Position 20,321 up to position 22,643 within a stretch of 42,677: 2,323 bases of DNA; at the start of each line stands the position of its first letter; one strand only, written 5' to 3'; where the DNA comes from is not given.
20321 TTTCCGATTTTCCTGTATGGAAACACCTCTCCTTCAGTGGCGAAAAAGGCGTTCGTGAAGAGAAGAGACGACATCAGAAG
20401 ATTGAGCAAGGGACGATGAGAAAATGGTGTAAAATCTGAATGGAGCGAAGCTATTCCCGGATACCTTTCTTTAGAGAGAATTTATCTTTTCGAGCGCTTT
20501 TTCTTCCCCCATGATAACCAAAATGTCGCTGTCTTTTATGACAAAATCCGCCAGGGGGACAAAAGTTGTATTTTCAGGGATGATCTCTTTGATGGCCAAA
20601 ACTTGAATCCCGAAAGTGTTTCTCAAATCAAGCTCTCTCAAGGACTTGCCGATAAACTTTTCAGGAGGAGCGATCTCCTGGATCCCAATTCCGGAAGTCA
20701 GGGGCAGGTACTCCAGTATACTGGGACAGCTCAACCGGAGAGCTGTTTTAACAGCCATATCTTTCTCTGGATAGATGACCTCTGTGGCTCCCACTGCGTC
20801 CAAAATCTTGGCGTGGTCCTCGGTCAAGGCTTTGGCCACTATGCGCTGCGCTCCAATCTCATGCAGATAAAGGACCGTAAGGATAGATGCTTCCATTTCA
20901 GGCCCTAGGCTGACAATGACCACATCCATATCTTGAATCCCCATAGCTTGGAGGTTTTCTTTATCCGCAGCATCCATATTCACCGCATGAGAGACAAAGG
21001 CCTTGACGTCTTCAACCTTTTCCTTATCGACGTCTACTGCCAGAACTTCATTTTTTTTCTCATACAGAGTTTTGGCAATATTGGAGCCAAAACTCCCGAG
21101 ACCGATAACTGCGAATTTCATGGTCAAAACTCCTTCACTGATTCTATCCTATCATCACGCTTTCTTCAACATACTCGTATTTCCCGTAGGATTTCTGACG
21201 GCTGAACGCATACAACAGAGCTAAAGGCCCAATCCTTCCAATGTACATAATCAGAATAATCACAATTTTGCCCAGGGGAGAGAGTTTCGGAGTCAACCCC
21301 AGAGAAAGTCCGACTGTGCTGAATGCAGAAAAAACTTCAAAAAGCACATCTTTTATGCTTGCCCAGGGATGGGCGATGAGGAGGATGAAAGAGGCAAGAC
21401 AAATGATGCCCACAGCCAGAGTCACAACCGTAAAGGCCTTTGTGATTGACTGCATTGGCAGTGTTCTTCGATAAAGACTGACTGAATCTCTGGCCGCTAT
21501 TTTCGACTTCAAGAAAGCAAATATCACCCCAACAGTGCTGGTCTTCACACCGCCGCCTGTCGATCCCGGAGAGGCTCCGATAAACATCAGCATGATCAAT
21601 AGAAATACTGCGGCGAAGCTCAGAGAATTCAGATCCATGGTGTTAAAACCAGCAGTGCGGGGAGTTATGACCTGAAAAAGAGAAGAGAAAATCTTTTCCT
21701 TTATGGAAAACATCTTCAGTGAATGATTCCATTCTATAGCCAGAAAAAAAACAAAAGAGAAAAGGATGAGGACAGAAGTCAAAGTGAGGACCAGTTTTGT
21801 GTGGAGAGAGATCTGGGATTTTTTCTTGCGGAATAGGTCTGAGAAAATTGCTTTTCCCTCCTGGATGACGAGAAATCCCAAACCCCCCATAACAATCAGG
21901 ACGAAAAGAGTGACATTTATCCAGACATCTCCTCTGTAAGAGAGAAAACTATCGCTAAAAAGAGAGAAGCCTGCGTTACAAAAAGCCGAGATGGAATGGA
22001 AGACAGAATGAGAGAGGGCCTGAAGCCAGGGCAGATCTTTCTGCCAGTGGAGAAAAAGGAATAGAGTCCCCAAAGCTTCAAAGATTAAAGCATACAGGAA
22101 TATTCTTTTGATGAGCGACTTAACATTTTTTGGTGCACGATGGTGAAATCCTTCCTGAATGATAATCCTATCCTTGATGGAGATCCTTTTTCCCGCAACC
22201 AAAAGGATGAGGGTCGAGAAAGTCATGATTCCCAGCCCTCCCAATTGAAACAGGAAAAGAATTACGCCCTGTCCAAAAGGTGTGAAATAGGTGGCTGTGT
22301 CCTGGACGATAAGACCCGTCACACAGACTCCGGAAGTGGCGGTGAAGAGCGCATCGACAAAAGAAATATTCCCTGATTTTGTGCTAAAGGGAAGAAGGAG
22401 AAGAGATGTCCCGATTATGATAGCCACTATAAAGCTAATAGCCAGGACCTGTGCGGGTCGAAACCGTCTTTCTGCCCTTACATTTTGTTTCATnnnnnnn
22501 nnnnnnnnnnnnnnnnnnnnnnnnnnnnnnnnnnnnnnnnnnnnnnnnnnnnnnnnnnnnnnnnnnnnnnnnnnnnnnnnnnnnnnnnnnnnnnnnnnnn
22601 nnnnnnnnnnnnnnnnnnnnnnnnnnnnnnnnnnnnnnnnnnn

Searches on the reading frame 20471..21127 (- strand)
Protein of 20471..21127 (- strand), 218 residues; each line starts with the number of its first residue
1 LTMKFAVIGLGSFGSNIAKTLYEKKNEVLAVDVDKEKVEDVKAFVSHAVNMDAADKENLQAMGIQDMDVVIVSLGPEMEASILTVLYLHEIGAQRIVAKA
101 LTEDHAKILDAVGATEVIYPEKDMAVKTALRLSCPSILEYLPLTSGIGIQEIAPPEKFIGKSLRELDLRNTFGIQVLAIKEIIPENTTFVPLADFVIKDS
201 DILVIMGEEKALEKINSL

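Call 11: search_protein_families(library=pfam, proteins=[window:20471-21127:-], max_evalue=0.01)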
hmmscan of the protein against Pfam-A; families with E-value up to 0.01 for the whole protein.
window:20471-21127:- (218 aa): 15 families
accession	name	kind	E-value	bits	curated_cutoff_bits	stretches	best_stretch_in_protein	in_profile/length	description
PF02254.24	TrkA_N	-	8e-27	94.3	23.8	1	5-120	1-116/116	TrkA-N domain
PF02080.26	TrkA_C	-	8.1e-11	42.1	27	1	152-215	6-66/71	TrkA-C domain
PF00107.32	ADH_zinc_N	-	1.2e-06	29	31.8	1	9-84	1-77/129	Zinc-binding dehydrogenase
PF03446.21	NAD_binding_2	-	1.9e-06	28.4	21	1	4-75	1-64/161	NAD binding domain of 6-phosphogluconate dehydrogenase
PF03807.23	F420_oxidored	-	3.4e-06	28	21.6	1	4-86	1-79/94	NADP oxidoreductase coenzyme F420-dependent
PF01262.27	AlaDh_PNT_C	-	8e-05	22.6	23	1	4-73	30-99/214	Alanine dehydrogenase/PNT, C-terminal domain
PF03435.24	Sacchrp_dh_NADP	-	8.2e-05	23.4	25.1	1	6-76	2-78/129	Saccharopine dehydrogenase NADP binding domain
PF02737.24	3HCDH_N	-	0.00011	22.6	22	1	5-55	2-52/180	3-hydroxyacyl-CoA dehydrogenase, NAD binding domain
PF03721.20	UDPG_MGDP_dh_N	-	0.00011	22.2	27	1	3-50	1-48/187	UDP-glucose/GDP-mannose dehydrogenase family, NAD binding domain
PF01210.29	NAD_Gly3P_dh_N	-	0.00029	21.3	23.1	1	5-43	2-40/158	NAD-dependent glycerol-3-phosphate dehydrogenase N-terminus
PF02558.23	ApbA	-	0.0004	20.5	22.2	1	6-73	2-73/150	Ketopantoate reductase PanE/ApbA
PF01488.26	Shikimate_DH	-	0.00064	20.2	24.3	1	4-75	14-84/138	Shikimate / quinate 5-dehydrogenase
PF01408.29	GFO_IDH_MocA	-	0.0021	19.1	24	1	3-77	1-73/120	Oxidoreductase family, NAD-binding Rossmann fold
PF02826.25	2-Hacid_dh_C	-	0.0044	16.9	25.1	0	3-53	37-87/178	D-isomer specific 2-hydroxyacid dehydrogenase, NAD binding domain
PF01370.27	Epimerase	-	0.0072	16.2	20.9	1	11-73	8-71/240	NAD dependent epimerase/dehydratase family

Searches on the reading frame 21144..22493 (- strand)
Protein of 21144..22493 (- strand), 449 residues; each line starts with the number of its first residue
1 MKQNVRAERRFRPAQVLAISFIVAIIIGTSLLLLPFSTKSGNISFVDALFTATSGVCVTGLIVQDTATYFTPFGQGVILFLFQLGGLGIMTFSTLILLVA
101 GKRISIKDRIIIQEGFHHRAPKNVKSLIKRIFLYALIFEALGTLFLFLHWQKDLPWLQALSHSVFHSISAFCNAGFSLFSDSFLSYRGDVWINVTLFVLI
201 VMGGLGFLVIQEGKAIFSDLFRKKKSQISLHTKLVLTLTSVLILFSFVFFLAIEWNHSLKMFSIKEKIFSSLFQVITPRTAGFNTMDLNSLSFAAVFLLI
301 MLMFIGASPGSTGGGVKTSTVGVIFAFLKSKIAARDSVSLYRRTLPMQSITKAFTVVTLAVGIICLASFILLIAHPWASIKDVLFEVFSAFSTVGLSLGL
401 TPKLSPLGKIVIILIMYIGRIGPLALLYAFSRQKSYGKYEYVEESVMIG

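Call 11: search_protein_families(library=pfam, proteins=[window:21144-22493:-], max_evalue=0.01)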
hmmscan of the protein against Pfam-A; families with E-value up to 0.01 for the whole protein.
window:21144-22493:- (449 aa): 1 family
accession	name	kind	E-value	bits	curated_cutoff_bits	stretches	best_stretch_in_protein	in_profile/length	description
PF02386.22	TrkH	-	1.5e-57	195.7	27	1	15-431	37-491/502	Cation transport protein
